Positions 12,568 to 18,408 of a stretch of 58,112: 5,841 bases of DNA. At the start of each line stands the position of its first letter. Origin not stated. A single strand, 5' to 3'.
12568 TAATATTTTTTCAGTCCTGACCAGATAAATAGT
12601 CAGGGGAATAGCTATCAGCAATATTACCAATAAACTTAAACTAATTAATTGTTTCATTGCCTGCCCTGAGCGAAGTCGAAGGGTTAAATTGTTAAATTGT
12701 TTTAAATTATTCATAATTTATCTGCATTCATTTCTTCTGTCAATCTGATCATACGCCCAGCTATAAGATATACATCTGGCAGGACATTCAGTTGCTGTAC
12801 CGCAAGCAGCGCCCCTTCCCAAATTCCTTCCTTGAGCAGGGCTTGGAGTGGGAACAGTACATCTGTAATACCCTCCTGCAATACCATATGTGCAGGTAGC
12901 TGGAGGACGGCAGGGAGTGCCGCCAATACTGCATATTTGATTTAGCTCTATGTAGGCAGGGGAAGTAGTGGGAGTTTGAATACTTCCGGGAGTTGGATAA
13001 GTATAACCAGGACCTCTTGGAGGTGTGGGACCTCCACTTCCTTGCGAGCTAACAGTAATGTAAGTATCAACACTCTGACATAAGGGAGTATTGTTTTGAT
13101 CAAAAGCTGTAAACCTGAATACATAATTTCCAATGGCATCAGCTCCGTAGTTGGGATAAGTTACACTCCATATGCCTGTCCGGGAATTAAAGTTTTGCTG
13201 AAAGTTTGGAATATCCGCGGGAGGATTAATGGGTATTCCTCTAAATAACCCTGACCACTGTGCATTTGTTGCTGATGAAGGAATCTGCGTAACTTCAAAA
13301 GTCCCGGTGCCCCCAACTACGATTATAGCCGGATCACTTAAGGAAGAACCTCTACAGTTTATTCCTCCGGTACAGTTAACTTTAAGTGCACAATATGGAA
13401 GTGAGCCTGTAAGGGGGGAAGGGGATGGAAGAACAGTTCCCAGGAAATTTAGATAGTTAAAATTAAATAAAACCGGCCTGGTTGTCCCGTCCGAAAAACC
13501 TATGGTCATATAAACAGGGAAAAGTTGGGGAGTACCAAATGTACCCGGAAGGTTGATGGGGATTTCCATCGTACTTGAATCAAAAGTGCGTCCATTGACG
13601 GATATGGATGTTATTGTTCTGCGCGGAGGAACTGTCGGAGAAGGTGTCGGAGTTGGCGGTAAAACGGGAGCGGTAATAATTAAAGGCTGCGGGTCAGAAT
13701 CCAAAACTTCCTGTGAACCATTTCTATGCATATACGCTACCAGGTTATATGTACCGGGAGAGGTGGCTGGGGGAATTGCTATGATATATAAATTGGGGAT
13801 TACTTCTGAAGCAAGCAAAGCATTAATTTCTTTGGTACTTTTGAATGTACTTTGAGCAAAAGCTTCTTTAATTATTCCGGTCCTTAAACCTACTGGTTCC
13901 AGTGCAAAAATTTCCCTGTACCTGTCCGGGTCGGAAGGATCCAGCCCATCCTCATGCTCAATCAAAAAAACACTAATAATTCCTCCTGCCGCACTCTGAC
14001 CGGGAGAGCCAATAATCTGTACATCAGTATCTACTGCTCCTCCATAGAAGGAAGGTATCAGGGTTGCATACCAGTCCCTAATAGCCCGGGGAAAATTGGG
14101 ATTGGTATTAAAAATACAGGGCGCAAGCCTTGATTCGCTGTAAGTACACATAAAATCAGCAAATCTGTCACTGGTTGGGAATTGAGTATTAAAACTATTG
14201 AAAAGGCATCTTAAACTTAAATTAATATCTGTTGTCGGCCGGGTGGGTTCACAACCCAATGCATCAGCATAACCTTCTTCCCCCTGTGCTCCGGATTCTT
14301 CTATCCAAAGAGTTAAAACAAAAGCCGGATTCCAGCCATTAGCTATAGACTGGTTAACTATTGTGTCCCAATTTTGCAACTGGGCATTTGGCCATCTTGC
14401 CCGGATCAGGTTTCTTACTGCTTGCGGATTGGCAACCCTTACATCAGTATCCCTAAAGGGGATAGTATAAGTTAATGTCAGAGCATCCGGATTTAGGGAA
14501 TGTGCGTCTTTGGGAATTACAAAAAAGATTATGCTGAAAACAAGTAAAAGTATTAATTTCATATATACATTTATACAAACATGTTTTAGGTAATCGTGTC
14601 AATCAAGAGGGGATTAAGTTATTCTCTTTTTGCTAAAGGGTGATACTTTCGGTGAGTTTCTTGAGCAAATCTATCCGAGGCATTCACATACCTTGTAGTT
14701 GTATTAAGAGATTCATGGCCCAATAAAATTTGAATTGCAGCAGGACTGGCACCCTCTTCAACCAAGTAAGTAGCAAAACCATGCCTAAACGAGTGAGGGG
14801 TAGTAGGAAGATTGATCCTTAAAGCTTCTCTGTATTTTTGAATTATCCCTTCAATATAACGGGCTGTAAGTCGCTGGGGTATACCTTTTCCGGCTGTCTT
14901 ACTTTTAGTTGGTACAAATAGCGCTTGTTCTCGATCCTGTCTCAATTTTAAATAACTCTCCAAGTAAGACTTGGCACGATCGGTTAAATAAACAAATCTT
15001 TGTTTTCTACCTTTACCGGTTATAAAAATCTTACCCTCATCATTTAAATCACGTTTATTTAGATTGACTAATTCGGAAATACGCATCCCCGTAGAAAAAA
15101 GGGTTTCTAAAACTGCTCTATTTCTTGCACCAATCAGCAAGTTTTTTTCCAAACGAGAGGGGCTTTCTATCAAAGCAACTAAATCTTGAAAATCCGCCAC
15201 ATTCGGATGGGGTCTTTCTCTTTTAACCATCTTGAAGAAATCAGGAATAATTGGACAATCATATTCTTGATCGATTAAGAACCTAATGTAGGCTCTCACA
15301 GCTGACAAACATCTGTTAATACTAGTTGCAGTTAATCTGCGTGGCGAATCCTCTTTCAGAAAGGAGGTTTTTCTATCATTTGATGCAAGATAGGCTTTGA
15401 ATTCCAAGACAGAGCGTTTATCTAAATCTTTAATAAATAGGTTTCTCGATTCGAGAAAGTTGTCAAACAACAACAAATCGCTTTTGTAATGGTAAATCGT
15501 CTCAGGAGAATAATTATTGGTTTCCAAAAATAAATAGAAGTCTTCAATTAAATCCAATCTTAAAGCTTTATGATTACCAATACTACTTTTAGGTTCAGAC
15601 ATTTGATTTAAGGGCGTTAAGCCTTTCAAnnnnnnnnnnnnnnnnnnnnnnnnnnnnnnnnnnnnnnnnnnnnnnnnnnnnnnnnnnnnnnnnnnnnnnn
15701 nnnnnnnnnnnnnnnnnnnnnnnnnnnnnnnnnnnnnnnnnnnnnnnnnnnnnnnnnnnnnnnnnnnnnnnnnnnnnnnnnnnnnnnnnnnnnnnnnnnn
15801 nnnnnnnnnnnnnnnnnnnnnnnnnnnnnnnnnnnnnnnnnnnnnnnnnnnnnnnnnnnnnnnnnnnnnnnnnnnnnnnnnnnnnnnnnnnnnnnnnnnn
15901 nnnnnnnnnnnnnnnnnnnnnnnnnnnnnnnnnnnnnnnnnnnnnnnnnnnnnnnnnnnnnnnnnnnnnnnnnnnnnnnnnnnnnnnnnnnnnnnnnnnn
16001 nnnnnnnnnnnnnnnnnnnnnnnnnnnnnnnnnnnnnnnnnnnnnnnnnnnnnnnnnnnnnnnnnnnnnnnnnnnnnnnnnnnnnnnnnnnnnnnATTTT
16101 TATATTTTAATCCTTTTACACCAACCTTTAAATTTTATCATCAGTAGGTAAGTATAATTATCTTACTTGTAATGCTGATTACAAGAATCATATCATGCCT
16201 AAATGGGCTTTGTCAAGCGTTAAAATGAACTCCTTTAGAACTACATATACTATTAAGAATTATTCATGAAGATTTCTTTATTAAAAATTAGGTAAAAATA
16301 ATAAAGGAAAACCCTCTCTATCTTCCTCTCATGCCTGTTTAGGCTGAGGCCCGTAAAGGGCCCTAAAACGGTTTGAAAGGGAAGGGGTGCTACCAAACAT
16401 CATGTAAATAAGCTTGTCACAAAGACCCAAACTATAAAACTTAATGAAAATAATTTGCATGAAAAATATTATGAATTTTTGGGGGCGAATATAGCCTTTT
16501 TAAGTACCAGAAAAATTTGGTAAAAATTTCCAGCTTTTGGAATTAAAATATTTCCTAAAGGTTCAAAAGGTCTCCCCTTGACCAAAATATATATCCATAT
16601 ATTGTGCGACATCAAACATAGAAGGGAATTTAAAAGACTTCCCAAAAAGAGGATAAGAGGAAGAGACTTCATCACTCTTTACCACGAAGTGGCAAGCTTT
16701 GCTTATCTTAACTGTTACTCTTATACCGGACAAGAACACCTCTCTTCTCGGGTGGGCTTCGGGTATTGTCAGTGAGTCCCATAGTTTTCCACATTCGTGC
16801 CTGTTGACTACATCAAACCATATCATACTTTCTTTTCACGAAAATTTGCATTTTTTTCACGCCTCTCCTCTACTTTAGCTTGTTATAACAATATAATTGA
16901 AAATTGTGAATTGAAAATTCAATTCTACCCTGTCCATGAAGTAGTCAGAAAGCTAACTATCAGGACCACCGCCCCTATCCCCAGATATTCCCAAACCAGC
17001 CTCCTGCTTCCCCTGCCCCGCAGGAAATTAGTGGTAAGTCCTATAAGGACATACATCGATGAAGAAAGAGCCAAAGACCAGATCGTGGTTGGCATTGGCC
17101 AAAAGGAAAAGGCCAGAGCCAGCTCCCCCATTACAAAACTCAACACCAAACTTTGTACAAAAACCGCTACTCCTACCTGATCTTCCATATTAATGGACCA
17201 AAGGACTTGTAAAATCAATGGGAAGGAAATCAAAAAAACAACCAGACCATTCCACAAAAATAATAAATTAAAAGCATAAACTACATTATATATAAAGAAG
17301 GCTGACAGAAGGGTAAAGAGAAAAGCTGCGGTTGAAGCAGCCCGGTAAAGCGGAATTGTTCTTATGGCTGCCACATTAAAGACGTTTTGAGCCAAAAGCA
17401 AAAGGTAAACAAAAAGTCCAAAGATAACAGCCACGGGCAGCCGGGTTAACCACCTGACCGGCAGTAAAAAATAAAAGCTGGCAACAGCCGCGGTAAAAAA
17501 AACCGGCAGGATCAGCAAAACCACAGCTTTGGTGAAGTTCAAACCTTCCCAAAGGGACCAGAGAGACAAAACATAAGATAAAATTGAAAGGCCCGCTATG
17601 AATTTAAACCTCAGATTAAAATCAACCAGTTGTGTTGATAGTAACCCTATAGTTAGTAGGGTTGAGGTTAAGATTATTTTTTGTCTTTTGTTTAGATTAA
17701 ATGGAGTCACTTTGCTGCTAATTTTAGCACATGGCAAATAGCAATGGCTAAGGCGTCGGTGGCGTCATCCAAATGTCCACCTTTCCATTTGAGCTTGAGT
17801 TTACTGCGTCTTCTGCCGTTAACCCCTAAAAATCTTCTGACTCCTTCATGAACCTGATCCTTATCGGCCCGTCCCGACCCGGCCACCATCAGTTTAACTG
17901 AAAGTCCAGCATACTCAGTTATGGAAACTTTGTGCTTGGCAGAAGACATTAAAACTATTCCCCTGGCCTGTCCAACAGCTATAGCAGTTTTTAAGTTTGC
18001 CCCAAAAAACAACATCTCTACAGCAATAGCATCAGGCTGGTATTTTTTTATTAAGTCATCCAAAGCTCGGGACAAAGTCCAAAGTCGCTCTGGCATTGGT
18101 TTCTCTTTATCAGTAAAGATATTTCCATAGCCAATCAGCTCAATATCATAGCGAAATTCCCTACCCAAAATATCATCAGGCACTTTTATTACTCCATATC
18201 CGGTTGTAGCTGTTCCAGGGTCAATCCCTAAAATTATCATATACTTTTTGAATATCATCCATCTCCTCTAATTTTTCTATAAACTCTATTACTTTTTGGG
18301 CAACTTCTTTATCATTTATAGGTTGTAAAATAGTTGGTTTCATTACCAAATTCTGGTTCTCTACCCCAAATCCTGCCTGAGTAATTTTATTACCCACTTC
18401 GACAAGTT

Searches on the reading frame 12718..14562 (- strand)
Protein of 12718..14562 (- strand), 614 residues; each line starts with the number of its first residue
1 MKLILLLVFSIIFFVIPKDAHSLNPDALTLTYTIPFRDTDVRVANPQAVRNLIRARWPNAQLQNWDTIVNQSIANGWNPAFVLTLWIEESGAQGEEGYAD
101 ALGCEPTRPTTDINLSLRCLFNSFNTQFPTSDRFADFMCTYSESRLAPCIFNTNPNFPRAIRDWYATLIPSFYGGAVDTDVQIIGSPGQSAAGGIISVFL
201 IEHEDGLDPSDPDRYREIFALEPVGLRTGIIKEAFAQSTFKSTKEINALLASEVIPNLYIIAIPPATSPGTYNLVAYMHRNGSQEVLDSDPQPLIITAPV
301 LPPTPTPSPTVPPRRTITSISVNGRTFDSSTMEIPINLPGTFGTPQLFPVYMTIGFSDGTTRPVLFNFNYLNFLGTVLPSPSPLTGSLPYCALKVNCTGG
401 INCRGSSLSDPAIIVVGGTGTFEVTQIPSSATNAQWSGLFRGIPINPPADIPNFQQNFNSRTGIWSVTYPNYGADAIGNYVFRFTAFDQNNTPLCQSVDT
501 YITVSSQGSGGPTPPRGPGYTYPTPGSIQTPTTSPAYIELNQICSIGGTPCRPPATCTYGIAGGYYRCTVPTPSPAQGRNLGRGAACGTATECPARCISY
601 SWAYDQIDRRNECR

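Call 3: search_protein_families(library=pfam, proteins=[window:12718-14562:-], max_evalue=1)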
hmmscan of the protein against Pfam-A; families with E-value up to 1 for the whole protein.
window:12718-14562:- (614 aa): 0 families

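Call 4: search_protein_families(library=ncbifam, proteins=[window:12718-14562:-], max_evalue=1)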
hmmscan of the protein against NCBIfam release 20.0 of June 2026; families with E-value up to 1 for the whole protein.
window:12718-14562:- (614 aa): 0 families

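Call 78: search_solved_structures(query=window:12718-14562:-, max_evalue=5, show_alignments=1)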
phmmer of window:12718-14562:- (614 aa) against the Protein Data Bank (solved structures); distinct sequences matched with E-value up to 5: 0.

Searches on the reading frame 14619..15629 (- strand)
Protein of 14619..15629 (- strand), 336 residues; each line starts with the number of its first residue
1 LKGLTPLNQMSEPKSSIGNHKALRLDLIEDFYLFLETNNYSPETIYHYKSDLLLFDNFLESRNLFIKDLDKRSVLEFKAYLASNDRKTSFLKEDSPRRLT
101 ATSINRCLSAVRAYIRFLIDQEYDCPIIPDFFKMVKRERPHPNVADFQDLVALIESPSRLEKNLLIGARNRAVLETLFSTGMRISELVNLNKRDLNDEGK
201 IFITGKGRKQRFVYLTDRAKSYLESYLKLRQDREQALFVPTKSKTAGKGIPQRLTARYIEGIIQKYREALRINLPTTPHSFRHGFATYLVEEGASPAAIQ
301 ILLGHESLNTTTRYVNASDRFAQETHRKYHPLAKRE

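Call 13: search_protein_families(library=pfam, proteins=[window:14619-15629:-], max_evalue=0.01)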
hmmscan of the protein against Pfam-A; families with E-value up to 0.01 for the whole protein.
window:14619-15629:- (336 aa): 4 families
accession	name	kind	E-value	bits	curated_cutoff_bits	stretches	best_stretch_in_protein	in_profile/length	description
PF00589.27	Phage_integrase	-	1.5e-32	113.2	27.1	1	166-319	20-170/172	Phage integrase family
PF02899.23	Phage_int_SAM_1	-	2e-11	44.4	22.3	1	28-121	1-82/83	Phage integrase, N-terminal SAM-like domain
PF13102.12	Phage_int_SAM_5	-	5.4e-05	23.9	22.3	1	36-122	14-86/98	Phage integrase SAM-like domain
PF13495.12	Phage_int_SAM_4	-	0.00077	20.3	27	1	27-123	1-83/85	Phage integrase, N-terminal SAM-like domain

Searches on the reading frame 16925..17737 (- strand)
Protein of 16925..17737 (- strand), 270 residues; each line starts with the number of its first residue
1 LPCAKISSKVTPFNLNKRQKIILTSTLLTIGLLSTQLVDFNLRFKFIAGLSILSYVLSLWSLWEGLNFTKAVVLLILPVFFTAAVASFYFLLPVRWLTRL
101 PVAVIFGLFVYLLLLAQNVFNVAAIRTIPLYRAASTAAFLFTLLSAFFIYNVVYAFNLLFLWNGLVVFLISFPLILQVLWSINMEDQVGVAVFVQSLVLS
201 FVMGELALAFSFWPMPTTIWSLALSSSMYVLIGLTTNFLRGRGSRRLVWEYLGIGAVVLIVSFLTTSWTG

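Call 13: search_protein_families(library=pfam, proteins=[window:16925-17737:-], max_evalue=0.01)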
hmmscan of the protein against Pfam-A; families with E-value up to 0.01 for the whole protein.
window:16925-17737:- (270 aa): 1 family
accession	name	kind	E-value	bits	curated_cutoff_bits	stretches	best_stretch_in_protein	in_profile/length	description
PF18900.5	DUF5656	-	2.6e-09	37.2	23.3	1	63-260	47-237/242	Protein of unknown function (DUF5656)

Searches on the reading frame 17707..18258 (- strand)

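Call 13: search_protein_families(library=pfam, proteins=[window:17707-18258:-], max_evalue=0.01)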
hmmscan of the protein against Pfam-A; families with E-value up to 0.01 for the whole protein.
window:17707-18258:- (183 aa): 1 family
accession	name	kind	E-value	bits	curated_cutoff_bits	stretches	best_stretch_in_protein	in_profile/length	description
PF02075.23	RuvC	-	2.3e-36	125.4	22.2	1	9-176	1-148/148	Crossover junction endodeoxyribonuclease RuvC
